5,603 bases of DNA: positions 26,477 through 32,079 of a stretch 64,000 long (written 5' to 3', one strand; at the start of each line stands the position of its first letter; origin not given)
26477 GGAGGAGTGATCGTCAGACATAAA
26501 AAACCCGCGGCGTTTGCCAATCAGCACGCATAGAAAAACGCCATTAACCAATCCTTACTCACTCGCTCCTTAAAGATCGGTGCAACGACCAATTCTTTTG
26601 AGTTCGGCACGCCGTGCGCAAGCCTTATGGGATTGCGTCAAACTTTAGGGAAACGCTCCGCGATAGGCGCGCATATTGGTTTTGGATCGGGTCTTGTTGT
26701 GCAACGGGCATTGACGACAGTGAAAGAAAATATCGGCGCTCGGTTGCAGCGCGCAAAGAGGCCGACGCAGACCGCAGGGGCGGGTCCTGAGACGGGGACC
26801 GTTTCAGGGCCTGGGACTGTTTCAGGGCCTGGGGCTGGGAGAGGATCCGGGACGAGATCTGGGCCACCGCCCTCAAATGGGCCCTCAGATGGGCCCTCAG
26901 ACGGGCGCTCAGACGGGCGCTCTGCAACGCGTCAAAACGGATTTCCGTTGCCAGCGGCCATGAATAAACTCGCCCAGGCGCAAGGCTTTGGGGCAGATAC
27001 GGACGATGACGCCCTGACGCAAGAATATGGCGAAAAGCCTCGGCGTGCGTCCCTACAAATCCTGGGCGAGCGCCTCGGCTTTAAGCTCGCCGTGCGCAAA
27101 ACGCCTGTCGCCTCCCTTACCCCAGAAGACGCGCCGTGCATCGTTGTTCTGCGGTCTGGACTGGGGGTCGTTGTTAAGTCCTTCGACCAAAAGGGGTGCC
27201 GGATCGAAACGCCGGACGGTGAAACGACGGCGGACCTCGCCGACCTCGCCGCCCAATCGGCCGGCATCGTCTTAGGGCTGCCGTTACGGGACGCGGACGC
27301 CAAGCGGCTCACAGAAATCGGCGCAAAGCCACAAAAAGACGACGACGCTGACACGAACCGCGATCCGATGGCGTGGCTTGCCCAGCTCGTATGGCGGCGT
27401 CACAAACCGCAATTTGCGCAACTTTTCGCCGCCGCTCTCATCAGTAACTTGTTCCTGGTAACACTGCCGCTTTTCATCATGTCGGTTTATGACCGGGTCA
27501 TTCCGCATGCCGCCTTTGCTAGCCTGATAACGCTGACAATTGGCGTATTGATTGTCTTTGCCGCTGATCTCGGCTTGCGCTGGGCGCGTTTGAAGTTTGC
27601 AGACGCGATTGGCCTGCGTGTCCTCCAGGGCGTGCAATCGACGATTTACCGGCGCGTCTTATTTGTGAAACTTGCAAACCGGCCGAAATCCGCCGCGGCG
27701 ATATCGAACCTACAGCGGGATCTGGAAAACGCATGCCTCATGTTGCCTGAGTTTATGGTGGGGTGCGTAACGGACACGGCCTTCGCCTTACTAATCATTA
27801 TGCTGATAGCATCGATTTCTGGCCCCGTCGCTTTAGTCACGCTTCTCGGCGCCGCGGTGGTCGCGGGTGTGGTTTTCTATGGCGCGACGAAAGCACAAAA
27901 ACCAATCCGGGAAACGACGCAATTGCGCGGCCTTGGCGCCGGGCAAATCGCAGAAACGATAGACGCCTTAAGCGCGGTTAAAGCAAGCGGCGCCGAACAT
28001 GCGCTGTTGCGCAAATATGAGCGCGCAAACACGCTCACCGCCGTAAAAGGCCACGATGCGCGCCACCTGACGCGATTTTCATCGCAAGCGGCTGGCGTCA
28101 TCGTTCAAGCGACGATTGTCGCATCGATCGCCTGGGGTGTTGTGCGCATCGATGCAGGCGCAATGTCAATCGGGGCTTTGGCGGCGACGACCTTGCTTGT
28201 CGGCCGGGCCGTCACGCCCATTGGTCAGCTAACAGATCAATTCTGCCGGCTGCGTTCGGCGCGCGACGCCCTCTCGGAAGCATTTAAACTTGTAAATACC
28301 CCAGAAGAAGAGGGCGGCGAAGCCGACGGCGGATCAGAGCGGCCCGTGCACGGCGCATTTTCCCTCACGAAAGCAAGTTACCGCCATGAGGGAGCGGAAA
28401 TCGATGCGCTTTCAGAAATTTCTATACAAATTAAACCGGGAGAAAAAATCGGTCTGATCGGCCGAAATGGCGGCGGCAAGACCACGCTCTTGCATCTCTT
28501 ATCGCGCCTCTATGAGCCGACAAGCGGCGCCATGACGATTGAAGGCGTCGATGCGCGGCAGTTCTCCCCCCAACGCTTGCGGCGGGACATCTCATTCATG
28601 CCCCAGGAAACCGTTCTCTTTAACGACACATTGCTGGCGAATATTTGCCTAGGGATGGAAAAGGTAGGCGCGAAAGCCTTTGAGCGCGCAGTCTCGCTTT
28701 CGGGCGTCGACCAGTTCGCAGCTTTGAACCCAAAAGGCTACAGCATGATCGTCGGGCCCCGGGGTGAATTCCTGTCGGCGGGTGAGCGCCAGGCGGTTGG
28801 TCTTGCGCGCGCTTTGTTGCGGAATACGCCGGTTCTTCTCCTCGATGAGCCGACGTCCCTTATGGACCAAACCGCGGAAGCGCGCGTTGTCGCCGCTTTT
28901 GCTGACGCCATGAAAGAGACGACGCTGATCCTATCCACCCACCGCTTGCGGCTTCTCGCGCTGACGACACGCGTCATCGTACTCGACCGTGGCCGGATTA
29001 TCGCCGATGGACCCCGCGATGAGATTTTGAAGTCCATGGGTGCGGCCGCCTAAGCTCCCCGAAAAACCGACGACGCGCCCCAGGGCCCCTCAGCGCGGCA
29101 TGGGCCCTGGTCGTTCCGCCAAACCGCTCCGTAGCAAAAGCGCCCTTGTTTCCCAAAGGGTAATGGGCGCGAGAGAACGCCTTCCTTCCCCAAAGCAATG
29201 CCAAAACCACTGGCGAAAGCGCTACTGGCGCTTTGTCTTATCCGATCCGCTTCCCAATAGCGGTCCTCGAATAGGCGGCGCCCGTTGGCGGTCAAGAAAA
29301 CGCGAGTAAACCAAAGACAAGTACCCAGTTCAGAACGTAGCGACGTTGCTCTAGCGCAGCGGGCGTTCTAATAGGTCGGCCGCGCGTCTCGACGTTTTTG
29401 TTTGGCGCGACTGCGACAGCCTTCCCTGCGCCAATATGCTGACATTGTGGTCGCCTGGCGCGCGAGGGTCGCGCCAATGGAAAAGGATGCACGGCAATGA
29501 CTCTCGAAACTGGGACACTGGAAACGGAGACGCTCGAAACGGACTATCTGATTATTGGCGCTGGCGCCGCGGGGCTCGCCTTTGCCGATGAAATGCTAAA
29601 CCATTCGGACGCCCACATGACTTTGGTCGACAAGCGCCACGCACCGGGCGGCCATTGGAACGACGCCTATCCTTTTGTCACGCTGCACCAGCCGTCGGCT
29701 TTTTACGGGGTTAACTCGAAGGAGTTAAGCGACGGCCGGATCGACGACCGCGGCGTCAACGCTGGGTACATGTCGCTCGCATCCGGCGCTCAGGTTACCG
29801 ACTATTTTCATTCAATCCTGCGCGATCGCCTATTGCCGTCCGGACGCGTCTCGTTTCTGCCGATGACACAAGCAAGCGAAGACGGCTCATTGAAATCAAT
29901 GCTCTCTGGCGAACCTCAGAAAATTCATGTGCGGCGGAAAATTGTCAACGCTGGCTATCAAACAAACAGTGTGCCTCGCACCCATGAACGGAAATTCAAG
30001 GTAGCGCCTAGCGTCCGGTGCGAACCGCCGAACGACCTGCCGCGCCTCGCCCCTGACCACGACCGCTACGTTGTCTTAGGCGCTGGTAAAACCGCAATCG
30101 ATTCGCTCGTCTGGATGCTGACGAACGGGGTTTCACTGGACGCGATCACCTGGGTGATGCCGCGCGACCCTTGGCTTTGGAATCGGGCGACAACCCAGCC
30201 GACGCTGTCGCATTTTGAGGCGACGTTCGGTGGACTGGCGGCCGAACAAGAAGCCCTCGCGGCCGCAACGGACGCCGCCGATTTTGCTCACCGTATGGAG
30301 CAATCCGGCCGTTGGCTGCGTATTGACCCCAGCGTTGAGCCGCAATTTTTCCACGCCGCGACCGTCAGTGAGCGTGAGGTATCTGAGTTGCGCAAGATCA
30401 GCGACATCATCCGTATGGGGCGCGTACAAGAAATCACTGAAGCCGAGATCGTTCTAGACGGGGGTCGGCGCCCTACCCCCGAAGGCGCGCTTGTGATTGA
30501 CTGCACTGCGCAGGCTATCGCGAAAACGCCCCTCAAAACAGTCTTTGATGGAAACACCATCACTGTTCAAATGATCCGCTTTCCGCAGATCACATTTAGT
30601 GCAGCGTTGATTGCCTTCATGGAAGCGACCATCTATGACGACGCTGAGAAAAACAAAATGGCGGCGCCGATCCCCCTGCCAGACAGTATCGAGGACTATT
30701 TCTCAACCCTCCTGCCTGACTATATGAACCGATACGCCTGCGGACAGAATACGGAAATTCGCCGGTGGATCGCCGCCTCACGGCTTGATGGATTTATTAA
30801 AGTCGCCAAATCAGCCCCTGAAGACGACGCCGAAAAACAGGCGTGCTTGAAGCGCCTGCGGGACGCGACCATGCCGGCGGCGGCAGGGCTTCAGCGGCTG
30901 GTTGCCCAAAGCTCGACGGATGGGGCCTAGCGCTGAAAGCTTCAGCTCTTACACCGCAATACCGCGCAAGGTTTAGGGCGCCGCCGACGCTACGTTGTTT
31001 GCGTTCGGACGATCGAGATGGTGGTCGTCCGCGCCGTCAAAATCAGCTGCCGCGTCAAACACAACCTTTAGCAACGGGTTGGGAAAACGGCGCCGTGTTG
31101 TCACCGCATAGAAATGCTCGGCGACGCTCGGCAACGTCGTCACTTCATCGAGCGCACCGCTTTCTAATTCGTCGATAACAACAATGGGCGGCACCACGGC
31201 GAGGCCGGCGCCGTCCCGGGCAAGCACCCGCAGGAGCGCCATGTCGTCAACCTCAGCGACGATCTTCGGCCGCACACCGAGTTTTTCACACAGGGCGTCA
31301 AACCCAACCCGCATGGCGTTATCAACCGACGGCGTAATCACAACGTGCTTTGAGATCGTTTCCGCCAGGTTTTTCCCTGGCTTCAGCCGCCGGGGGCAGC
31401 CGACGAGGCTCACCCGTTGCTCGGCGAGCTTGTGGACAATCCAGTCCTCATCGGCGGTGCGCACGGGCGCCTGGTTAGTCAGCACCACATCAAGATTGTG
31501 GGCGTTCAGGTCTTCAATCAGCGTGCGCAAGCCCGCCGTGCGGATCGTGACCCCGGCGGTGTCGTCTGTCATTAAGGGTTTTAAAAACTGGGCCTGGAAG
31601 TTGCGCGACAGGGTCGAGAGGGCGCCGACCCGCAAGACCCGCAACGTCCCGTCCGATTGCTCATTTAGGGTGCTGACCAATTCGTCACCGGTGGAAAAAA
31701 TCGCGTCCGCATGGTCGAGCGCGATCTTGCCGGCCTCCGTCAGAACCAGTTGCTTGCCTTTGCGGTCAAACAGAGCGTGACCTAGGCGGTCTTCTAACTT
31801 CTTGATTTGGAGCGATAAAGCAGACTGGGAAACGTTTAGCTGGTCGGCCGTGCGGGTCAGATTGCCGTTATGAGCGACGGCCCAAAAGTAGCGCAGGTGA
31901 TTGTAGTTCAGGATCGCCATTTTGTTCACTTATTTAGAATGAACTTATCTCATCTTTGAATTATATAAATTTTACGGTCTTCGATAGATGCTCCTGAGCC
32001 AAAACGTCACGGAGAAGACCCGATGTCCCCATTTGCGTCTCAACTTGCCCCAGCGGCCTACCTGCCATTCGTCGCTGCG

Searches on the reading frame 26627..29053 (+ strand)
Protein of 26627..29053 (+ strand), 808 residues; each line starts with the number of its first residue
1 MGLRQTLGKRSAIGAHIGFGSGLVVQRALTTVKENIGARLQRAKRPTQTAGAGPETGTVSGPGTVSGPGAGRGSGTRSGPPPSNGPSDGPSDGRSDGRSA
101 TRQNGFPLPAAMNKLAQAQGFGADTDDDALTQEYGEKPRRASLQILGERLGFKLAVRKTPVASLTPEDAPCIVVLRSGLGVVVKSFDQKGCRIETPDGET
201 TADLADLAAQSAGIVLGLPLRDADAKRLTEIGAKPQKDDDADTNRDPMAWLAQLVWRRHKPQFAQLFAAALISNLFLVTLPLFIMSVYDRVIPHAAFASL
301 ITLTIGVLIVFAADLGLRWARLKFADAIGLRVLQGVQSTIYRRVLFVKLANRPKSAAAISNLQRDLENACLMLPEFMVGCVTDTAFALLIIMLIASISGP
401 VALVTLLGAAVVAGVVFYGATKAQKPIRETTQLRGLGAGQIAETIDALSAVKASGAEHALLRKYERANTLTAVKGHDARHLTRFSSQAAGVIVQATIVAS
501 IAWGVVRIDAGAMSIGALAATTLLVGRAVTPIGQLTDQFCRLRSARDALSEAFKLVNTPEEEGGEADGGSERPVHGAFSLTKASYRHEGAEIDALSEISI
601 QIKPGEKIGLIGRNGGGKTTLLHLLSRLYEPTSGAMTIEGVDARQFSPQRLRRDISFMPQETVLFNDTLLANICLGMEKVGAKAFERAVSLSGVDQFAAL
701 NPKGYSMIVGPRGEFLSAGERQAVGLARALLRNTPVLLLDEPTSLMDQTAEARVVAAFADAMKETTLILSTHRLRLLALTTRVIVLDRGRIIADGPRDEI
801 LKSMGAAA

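Call 5: search_protein_families(library=pfam, proteins=[window:26627-29053:+], max_evalue=0.001)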
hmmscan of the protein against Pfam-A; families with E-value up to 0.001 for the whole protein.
window:26627-29053:+ (808 aa): 3 families
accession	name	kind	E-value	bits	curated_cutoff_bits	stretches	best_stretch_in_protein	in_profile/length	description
PF00005.33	ABC_tran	-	1.4e-27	97.4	25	1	595-744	1-137/137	ABC transporter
PF00664.28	ABC_membrane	-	9.7e-13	48.8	28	1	267-525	5-267/274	ABC transporter transmembrane region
PF13304.12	AAA_21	-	3.2e-07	31.1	27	0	716-777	238-303/304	AAA domain, putative AbiEii toxin, Type IV TA system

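Call 8: search_protein_families(library=pfam, proteins=[window:26627-29053:+], max_evalue=1)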
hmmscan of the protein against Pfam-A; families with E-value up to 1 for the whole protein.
window:26627-29053:+ (808 aa): 8 families
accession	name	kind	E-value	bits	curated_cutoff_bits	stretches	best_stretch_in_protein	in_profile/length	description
PF00005.33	ABC_tran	-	1.4e-27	97.4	25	1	595-744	1-137/137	ABC transporter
PF00664.28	ABC_membrane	-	9.7e-13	48.8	28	1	267-525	5-267/274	ABC transporter transmembrane region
PF13304.12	AAA_21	-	3.2e-07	31.1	27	2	716-777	238-303/304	AAA domain, putative AbiEii toxin, Type IV TA system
PF02463.25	SMC_N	-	0.007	16.3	40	1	715-782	136-207/220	RecF/RecN/SMC N terminal domain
PF13175.12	AAA_15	-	0.054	13.5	32.1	1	595-646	14-68/374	AAA ATPase domain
PF22807.2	TrAA12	-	0.063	12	30.9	1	50-98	382-432/463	TrAA12-like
PF13401.12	AAA_22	-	0.13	13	27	1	610-658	10-57/130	AAA domain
PF22584.1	CFAP143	-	0.37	10.9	27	1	41-99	105-167/437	Cilia- and flagella-associated protein 143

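Call 22: search_protein_families(library=ncbifam, proteins=[window:26627-29053:+], max_evalue=0.01)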
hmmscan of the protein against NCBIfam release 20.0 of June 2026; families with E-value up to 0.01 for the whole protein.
window:26627-29053:+ (808 aa): 186 families (the best 25 are shown)
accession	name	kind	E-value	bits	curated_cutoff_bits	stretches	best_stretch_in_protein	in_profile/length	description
TIGR03375.1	type_I_sec_LssB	subfamily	4.7e-164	547.4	693.1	1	127-804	20-692/696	type I secretion system permease/ATPase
TIGR01846.1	type_I_sec_HlyB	subfamily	7.6e-80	269.1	725.55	1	245-806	124-684/694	type I secretion system permease/ATPase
TIGR01842.1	type_I_sec_PrtD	subfamily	6.7e-73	246.1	510.15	1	259-803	4-543/544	type I secretion system permease/ATPase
TIGR02203.1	MsbA_lipidA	equivalog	1.1e-71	242.1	602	1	326-806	80-561/572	lipid A export permease/ATP-binding protein MsbA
TIGR02204.1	MsbA_rel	hypoth_equivalog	5.9e-68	229.9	780.4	1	246-804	4-565/576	ABC transporter, permease/ATP-binding protein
TIGR02857.1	CydD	equivalog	2.5e-62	211.5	435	1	262-786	4-529/529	thiol reductant ABC exporter subunit CydD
TIGR02868.1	CydC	equivalog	1.5e-61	208.7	329.05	1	329-774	81-530/530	thiol reductant ABC exporter subunit CydC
TIGR03796.1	NHLM_micro_ABC1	equivalog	6.2e-60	203.2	853.3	1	148-806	55-704/710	NHLP family bacteriocin export ABC transporter peptidase/permease/ATPase subunit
NF010178.0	PRK13657.1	equivalog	4.3e-59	200.5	733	1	325-805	80-561/588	glucan ABC transporter ATP-binding protein/ permease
NF052233.1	CphA_assoc_ABC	equivalog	4.5e-56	190.6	880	1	242-806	162-735/766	cyanophycin metabolism-associated ABC transporter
NF008364.0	PRK11160.1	equivalog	6.9e-56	190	630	1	380-804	141-565/575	heme ABC transporter ATP-binding protein/permease CydC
TIGR01193.1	bacteriocin_ABC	subfamily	1.5e-55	189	523.85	1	257-805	152-700/708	peptide cleavage/export ABC transporter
NF045513.1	HepA_fam_ABC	equivalog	1.6e-55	188.7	725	1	300-805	102-600/610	heterocyst formation ABC transporter subunit HepA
TIGR00958.1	3a01208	subfamily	5.9e-55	186.8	874.6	1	232-802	132-702/711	antigen peptide transporter 2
TIGR03797.1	NHLM_micro_ABC2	equivalog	6.5e-53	180.3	709.4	1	251-806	126-677/686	NHLP bacteriocin export ABC transporter permease/ATPase subunit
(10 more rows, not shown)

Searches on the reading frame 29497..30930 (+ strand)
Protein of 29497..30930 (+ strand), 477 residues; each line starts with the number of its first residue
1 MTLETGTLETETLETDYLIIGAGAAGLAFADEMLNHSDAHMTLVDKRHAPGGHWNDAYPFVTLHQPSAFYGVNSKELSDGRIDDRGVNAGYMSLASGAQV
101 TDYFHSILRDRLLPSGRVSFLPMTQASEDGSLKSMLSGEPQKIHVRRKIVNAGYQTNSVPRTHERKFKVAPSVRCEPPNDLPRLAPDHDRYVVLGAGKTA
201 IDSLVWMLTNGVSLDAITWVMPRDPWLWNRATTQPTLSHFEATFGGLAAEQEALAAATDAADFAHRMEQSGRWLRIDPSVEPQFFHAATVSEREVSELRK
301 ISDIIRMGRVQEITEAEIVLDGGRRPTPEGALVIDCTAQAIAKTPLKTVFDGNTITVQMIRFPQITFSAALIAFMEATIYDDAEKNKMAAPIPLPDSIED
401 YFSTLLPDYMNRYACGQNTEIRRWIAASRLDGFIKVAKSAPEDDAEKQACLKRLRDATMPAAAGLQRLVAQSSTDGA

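Call 5: search_protein_families(library=pfam, proteins=[window:29497-30930:+], max_evalue=0.001)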
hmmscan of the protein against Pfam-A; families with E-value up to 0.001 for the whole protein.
window:29497-30930:+ (477 aa): 3 families
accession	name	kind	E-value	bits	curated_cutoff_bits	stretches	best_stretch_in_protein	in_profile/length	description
PF13450.12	NAD_binding_8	-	1.5e-06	28.8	21.9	1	19-56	1-37/68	NAD(P)-binding Rossmann-like domain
PF05834.18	Lycopene_cycl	-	0.00092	18.8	23.4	0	16-46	1-32/380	Lycopene cyclase protein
PF07992.20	Pyr_redox_2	-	0.00099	19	26.1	0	16-52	2-38/291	Pyridine nucleotide-disulphide oxidoreductase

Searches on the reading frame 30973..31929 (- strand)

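Call 5: search_protein_families(library=pfam, proteins=[window:30973-31929:-], max_evalue=0.001)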
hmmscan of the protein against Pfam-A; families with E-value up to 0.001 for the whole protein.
window:30973-31929:- (318 aa): 3 families
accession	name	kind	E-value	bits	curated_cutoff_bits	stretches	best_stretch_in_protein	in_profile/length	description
PF00126.33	HTH_1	-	5.2e-23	81.2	26.6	1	10-68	2-60/60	Bacterial regulatory helix-turn-helix protein, lysR family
PF03466.25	LysR_substrate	-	3.8e-22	79.1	28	1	96-295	5-205/209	LysR substrate binding domain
PF13556.12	HTH_30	-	0.00011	22.3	27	1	18-55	9-46/59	PucR C-terminal helix-turn-helix domain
